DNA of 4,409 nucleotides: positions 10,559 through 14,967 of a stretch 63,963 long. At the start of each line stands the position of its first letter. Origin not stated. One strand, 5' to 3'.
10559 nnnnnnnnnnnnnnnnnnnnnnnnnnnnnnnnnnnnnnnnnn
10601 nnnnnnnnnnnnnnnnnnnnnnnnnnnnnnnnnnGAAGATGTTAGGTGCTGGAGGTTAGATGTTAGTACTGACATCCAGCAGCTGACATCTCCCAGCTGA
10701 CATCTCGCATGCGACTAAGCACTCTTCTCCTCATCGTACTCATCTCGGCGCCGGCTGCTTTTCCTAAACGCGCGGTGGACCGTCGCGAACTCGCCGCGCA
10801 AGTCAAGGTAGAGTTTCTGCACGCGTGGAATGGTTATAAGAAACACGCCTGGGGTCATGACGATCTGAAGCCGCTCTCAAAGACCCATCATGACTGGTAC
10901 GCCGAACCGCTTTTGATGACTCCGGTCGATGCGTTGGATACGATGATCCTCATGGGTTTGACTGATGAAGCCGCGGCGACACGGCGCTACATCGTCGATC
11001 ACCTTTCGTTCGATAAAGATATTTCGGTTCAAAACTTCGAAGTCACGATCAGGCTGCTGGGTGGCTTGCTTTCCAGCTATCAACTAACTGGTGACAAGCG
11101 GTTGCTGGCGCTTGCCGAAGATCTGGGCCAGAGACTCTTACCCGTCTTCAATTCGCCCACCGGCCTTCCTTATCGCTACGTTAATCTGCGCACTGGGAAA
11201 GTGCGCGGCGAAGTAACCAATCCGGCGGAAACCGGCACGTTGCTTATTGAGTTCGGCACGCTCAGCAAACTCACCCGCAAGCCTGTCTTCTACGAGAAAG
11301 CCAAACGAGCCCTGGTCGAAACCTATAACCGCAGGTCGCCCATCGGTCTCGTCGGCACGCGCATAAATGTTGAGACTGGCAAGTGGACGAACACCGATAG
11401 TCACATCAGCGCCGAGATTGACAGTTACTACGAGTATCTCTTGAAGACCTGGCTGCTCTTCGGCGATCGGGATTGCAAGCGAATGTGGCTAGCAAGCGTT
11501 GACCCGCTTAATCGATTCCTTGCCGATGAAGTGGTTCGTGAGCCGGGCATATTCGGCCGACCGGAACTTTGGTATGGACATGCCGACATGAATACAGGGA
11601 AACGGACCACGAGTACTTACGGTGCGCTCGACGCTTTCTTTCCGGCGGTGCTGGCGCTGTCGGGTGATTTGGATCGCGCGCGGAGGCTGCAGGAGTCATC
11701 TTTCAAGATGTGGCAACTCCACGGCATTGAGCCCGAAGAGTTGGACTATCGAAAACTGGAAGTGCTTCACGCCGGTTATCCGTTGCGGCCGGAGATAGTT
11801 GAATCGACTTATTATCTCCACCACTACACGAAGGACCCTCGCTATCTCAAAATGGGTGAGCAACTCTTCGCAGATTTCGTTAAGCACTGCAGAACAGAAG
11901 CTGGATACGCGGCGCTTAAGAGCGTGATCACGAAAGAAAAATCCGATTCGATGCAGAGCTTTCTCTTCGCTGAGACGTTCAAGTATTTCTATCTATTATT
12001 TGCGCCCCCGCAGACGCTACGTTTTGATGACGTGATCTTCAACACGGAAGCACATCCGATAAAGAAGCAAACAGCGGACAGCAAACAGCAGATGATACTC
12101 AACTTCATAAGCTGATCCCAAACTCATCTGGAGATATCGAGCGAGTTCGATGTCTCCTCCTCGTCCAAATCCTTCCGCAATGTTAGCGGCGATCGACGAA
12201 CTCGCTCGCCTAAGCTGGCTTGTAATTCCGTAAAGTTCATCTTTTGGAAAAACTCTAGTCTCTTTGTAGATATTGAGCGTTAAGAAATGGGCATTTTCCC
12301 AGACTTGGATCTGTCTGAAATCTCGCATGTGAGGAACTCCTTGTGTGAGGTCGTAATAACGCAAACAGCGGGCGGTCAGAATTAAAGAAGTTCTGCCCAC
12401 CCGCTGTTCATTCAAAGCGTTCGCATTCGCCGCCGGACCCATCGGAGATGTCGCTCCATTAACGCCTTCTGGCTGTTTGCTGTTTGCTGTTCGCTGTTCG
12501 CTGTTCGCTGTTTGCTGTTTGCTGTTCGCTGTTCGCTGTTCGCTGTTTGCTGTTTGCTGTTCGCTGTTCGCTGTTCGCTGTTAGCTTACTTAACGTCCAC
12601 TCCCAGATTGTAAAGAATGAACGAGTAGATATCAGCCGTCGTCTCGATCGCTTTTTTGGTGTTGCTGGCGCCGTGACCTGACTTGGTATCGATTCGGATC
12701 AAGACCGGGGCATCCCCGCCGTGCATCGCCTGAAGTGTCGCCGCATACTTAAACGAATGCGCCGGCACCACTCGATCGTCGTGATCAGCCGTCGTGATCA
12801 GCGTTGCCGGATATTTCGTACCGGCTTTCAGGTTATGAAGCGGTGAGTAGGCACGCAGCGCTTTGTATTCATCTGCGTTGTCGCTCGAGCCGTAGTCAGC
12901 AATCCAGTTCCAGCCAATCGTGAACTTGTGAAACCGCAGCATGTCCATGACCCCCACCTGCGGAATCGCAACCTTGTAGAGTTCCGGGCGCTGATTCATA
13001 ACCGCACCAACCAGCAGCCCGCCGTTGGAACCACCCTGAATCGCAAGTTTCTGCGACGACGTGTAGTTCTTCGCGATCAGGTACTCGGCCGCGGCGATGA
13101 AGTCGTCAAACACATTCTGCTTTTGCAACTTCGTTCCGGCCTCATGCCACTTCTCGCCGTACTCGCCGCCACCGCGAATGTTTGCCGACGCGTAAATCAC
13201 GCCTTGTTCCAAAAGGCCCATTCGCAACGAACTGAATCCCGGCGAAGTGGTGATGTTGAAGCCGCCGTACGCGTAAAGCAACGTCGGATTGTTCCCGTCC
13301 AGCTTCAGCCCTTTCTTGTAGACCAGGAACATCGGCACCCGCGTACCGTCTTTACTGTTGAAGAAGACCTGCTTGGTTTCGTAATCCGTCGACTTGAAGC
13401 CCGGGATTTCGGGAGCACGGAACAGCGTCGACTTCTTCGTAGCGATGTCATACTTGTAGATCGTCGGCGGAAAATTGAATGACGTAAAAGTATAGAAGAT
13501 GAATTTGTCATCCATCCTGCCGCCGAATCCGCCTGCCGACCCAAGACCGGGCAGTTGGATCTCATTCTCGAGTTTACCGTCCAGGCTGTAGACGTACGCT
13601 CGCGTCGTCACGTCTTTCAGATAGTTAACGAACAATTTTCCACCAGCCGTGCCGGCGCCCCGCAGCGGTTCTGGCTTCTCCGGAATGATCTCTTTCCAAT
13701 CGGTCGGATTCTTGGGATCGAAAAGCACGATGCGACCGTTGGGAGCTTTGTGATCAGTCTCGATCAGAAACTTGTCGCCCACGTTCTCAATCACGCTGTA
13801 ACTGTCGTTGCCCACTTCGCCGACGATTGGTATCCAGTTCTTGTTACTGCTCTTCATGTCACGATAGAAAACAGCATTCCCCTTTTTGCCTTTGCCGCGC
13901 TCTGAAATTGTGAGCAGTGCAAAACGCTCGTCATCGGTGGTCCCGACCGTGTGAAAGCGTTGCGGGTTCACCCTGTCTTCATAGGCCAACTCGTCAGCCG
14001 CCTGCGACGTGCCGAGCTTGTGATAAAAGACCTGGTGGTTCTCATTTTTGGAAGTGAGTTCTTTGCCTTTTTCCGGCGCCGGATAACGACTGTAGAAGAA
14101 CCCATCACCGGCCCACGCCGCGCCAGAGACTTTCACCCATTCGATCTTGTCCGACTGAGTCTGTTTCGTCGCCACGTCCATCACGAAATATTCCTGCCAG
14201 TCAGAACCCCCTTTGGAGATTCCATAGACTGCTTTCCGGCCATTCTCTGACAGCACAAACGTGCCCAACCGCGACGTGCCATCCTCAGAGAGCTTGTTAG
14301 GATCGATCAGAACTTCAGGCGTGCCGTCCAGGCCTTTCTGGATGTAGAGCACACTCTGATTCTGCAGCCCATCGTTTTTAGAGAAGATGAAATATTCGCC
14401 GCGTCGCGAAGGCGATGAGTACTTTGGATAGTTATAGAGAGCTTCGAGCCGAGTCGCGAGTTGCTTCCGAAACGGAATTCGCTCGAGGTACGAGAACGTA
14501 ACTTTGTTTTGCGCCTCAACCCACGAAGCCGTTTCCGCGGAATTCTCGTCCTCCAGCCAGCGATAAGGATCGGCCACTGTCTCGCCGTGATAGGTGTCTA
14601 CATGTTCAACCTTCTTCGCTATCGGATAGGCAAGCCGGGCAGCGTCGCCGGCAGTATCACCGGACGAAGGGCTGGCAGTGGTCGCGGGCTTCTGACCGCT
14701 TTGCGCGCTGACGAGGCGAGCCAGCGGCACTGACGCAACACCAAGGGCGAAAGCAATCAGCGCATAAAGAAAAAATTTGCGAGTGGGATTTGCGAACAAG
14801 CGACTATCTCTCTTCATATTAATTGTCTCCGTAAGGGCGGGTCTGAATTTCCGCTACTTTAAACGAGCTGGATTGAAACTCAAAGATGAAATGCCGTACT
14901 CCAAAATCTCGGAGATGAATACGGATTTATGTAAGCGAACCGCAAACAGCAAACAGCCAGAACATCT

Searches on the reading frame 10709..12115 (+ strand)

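Call 20: search_protein_families(library=pfam, proteins=[window:10709-12115:+], max_evalue=0.00001)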
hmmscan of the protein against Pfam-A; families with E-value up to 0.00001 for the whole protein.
window:10709-12115:+ (468 aa): 1 family
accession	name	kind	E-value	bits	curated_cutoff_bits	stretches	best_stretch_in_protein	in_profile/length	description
PF01532.26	Glyco_hydro_47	-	4.9e-121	405.3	22.9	1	36-452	2-454/455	Glycosyl hydrolase family 47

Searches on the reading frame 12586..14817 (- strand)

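Call 20: search_protein_families(library=pfam, proteins=[window:12586-14817:-], max_evalue=0.00001)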
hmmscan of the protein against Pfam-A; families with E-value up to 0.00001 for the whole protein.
window:12586-14817:- (743 aa): 2 families
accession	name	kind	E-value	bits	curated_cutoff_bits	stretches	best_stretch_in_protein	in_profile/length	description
PF02897.21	Peptidase_S9_N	-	1.4e-117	393.4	24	1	65-467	2-412/414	Prolyl oligopeptidase, N-terminal beta-propeller domain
PF00326.27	Peptidase_S9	-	2.8e-65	220.2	22.6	1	528-739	3-211/213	Prolyl oligopeptidase family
